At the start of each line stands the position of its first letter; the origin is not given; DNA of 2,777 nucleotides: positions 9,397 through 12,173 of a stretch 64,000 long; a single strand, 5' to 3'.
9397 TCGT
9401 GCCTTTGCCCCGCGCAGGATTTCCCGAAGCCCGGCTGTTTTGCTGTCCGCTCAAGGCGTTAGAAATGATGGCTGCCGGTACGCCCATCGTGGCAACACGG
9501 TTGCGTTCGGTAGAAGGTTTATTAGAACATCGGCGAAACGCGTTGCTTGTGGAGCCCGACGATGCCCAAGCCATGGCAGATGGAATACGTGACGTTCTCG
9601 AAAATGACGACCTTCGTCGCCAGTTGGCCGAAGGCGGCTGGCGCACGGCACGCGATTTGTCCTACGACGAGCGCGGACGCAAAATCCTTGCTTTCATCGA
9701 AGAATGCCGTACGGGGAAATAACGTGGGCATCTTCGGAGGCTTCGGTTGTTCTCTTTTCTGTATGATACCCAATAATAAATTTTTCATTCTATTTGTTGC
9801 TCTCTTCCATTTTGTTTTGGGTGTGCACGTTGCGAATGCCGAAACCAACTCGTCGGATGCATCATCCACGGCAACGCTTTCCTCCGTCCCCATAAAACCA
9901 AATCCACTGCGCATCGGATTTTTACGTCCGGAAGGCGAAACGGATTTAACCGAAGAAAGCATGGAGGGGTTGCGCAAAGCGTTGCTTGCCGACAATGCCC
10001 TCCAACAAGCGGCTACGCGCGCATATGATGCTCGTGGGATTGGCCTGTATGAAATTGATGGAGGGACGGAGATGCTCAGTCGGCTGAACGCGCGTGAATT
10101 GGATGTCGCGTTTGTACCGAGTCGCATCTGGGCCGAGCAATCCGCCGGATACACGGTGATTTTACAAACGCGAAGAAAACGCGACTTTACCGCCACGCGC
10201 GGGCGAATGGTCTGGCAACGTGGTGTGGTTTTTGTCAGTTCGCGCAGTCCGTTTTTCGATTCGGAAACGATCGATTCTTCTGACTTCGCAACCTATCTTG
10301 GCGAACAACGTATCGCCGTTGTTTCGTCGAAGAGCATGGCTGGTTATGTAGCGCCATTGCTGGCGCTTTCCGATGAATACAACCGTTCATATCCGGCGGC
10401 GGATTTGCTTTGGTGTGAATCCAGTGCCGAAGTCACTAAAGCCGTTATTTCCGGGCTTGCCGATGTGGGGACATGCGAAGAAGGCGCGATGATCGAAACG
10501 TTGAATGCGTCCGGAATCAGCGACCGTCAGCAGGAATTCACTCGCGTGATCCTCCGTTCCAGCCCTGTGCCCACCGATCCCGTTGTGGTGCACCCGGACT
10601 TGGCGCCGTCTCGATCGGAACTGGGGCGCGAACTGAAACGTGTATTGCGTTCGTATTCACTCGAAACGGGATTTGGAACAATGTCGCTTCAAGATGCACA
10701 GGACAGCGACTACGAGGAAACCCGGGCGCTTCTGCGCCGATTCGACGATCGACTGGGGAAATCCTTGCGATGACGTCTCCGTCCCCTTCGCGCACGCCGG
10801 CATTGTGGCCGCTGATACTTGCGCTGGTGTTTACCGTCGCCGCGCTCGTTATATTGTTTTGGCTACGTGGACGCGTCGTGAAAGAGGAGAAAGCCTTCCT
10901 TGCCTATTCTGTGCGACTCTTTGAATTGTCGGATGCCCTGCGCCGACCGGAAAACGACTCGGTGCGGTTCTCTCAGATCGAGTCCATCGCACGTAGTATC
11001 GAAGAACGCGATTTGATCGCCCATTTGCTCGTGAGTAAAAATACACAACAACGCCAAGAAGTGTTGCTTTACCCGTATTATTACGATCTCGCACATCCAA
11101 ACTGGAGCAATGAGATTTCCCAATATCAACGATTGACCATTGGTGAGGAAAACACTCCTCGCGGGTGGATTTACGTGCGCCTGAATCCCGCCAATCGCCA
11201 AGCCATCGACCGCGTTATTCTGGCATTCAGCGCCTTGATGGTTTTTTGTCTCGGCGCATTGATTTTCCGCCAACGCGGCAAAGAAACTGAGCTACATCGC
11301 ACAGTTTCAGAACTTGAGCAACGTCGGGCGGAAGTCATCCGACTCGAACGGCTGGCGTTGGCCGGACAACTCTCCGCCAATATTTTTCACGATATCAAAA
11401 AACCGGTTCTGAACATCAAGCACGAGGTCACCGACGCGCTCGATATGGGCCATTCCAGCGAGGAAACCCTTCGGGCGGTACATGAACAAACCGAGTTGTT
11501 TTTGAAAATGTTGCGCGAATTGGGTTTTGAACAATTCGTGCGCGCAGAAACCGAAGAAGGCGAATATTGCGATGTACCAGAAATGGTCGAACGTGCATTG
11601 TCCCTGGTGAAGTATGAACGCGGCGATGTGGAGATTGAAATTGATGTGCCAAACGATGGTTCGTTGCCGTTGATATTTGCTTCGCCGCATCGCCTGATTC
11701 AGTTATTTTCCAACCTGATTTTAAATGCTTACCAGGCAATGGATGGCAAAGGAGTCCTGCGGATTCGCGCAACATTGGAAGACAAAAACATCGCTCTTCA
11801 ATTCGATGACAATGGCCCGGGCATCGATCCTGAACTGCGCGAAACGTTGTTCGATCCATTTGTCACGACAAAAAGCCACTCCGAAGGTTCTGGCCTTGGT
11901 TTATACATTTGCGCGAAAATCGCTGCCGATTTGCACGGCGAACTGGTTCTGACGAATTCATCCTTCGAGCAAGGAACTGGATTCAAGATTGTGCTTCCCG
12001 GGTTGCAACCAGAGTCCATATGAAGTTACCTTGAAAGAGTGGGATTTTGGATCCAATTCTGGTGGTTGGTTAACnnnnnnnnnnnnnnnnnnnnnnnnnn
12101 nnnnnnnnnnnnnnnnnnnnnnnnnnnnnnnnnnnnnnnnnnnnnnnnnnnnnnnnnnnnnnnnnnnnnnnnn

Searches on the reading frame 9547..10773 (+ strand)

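Call 25: search_protein_families(library=pfam, proteins=[window:9547-10773:+], max_evalue=0.001)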
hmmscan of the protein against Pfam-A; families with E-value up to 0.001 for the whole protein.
window:9547-10773:+ (408 aa): 1 family
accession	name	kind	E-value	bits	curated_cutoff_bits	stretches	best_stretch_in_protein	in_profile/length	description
PF12974.12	Phosphonate-bd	-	2e-14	54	27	1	174-388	40-241/242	ABC transporter, phosphonate, periplasmic substrate-binding protein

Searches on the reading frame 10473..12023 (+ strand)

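Call 25: search_protein_families(library=pfam, proteins=[window:10473-12023:+], max_evalue=0.001)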
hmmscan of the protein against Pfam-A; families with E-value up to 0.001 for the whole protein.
window:10473-12023:+ (516 aa): 1 family
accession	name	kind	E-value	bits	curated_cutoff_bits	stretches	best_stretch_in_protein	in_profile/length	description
PF02518.31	HATPase_c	-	3.4e-21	76.2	26.4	1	405-509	3-108/111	Histidine kinase-, DNA gyrase B-, and HSP90-like ATPase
